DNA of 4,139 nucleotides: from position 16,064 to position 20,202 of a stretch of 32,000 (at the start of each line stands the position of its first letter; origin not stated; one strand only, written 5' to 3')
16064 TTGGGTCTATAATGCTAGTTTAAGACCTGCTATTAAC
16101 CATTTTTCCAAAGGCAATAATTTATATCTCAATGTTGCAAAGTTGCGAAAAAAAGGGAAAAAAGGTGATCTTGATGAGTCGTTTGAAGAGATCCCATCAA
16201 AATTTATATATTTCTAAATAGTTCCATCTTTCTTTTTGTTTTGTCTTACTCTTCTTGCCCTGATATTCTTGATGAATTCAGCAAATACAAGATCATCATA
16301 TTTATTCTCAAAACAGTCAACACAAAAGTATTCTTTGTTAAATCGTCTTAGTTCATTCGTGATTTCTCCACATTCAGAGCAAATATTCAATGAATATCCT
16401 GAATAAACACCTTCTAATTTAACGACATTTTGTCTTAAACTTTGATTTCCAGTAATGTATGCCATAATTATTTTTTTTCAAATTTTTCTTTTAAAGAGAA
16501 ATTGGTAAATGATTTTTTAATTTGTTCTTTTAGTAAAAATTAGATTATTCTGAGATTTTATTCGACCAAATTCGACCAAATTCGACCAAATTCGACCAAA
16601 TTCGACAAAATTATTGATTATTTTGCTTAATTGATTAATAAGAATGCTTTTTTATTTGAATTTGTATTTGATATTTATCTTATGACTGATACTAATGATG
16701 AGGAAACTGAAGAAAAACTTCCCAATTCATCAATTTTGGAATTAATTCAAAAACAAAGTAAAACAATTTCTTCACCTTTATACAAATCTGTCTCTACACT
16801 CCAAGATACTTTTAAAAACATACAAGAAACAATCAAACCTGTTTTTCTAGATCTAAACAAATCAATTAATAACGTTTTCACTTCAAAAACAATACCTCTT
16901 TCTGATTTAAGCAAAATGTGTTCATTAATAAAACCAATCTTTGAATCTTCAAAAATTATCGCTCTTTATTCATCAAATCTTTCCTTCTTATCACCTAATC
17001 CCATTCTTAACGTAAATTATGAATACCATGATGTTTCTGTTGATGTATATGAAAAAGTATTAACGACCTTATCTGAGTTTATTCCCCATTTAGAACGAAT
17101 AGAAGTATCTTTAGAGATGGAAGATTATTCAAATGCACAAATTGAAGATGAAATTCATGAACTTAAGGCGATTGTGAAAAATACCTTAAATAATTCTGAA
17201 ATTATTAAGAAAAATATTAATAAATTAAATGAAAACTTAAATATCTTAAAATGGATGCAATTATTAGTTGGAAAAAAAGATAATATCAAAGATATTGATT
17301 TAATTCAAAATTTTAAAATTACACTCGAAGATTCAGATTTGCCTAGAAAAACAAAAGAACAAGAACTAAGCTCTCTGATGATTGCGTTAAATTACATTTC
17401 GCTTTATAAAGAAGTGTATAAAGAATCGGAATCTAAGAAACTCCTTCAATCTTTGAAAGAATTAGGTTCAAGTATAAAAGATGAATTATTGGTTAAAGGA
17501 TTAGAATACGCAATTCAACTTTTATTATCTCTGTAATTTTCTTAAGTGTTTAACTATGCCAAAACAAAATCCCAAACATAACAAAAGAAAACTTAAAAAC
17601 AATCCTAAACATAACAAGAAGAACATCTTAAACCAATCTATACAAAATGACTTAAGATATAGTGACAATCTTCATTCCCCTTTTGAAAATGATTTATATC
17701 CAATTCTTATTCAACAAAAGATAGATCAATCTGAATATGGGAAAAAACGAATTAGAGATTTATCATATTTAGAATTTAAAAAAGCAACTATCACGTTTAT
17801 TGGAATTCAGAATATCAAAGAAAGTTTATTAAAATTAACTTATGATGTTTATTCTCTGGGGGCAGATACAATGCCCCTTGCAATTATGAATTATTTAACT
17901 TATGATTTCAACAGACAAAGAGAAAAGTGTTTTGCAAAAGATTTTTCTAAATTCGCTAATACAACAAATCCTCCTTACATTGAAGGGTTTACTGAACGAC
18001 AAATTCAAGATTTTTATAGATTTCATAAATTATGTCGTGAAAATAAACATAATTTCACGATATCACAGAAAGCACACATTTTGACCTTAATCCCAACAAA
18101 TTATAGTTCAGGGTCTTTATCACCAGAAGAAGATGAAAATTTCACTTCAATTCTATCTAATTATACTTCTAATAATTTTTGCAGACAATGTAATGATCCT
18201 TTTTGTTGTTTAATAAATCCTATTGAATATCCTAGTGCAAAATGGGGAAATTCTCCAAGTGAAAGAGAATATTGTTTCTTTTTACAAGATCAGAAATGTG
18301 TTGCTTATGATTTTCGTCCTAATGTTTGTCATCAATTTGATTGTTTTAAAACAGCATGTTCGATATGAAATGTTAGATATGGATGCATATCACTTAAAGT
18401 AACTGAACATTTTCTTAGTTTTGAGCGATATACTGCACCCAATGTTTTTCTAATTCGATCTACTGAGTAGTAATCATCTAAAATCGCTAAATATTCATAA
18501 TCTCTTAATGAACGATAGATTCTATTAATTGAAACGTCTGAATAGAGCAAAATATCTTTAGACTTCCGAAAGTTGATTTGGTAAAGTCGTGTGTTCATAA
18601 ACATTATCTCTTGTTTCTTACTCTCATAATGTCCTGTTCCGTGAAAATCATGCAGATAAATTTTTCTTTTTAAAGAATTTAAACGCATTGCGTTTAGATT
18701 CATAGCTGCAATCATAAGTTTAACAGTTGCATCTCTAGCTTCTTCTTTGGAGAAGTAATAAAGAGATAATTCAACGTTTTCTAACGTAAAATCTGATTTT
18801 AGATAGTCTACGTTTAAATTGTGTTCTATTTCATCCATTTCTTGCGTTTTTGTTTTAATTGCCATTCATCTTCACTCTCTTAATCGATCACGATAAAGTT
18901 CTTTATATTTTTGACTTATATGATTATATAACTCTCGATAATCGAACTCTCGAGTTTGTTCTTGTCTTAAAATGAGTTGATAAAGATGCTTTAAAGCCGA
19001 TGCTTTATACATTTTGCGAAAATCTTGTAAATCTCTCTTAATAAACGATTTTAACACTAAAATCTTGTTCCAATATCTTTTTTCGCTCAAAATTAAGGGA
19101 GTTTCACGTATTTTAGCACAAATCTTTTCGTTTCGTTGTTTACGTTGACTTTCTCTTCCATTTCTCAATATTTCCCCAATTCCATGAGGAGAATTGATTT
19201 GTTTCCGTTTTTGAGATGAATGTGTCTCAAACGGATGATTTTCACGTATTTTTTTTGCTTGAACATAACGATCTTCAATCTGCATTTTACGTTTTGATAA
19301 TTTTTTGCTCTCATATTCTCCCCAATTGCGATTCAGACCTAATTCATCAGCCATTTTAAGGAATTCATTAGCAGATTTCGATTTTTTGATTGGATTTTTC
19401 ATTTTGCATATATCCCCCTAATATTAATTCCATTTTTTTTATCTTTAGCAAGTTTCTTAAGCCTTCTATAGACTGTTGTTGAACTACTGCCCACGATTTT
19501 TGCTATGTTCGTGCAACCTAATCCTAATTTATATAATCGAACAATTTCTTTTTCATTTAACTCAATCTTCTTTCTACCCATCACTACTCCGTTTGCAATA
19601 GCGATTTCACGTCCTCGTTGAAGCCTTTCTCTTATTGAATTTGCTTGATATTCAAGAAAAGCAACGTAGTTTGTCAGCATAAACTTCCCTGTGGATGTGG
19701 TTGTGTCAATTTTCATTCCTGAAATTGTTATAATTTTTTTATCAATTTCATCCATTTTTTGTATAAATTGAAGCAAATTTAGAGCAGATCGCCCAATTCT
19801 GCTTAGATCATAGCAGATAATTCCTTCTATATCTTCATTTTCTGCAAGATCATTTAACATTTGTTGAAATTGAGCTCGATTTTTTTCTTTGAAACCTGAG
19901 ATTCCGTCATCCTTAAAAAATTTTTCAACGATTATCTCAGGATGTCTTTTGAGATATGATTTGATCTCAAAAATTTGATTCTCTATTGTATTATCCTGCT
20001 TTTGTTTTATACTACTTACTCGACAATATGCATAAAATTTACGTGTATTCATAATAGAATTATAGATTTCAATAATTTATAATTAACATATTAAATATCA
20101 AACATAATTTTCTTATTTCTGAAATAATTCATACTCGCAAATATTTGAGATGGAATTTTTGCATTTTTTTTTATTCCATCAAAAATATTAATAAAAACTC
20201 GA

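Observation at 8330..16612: SaPI/PICI-like integrative replicon in an Asgard archaeon: integrase - micro-regulators - primase/helicase - origin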

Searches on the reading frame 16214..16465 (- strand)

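Call 4: search_protein_families(library=pfam, proteins=[window:16214-16465:-], max_evalue=0.01)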
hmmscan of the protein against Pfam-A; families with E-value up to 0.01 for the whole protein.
window:16214-16465:- (83 aa): 0 families

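Call 32: search_protein_families(library=phrogs, proteins=[window:16214-16465:-], max_evalue=0.01)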
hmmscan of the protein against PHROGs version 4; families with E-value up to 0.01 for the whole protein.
window:16214-16465:- (83 aa): 1 family
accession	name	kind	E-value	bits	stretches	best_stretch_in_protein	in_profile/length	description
phrog_54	-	other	0.0051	18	0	17-51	27-60/75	DksA-like zinc-finger protein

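Call 98: search_protein_families(library=ncbifam, proteins=[window:16214-16465:-], max_evalue=0.01)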
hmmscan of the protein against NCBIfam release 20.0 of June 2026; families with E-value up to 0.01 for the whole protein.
window:16214-16465:- (83 aa): 0 families

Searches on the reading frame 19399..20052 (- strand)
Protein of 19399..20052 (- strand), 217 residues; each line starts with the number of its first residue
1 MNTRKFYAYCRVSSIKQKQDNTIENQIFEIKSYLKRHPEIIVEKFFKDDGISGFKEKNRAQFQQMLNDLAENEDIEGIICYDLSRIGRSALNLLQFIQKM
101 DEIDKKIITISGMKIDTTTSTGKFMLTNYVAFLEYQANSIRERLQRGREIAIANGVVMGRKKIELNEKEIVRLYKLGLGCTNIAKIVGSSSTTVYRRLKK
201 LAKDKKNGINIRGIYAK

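Call 13: search_protein_families(library=pfam, proteins=[window:19399-20052:-], max_evalue=0.01)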
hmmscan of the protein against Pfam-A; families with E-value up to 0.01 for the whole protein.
window:19399-20052:- (217 aa): 6 families
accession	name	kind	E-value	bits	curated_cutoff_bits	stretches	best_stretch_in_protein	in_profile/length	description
PF00239.26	Resolvase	-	1.5e-32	113.2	23.3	1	7-156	2-144/145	Resolvase, N terminal domain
PF02796.21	HTH_7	-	0.00011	22.7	23.8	1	159-200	1-44/45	Helix-turn-helix domain of resolvase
PF13404.12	HTH_AsnC-type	-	0.00054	20.2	27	0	182-201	22-41/42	AsnC-type helix-turn-helix domain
PF13412.12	HTH_24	-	0.00095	19.1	21.9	0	182-204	22-44/48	Winged helix-turn-helix DNA-binding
PF13384.12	HTH_23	-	0.0021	18.3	24.6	1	169-200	9-40/50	Homeodomain-like domain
PF13551.12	HTH_29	-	0.01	16.4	28.1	0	168-202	2-37/64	Winged helix-turn helix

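Call 98: search_protein_families(library=ncbifam, proteins=[window:19399-20049:-], max_evalue=0.01)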
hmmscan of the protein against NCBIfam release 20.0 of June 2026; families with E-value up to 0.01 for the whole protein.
window:19399-20049:- (216 aa): 10 families
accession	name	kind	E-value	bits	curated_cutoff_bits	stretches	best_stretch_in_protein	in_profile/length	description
NF047343.1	SCCmet_CcrB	equivalog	3.1e-19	69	900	1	4-159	8-160/542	cassette chromosome recombinase CcrB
NF041201.1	recomb_XisF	equivalog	2.6e-15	56.4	375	1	6-150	2-136/465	fdxN element excision recombinase XisF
NF049883.1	resolv_YneB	equivalog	3.2e-14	52.9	175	1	7-199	4-207/211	YneB family resolvase-like protein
NF009949.0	PRK13413.1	equivalog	3e-13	49.9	272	1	6-202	3-198/203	master DNA invertase Mpi family serine-type recombinase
NF033518.0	transpos_IS607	equivalog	1.2e-09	38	110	1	3-102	54-147/187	IS607 family transposase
NF047344.1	SCCmet_CcrA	equivalog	9.1e-09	34.9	700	1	6-147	5-139/442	cassette chromosome recombinase CcrA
TIGR01884.1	cas_HTH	subfamily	6.8e-05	22.3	60.2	1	153-203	131-183/202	CRISPR-associated CARF protein Csa3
NF040595.1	HTH_Cbp1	equivalog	0.0022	17.9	140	1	144-203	30-91/135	CRISPR DNA repeat-binding protein Cbp1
NF011730.0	PRK15183.1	equivalog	0.003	17.4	303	1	87-201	42-159/179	Vi polysaccharide biosynthesis regulator TviA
NF033558.1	transpos_IS1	equivalog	0.0084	16.1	100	0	165-205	44-84/199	IS1 family transposase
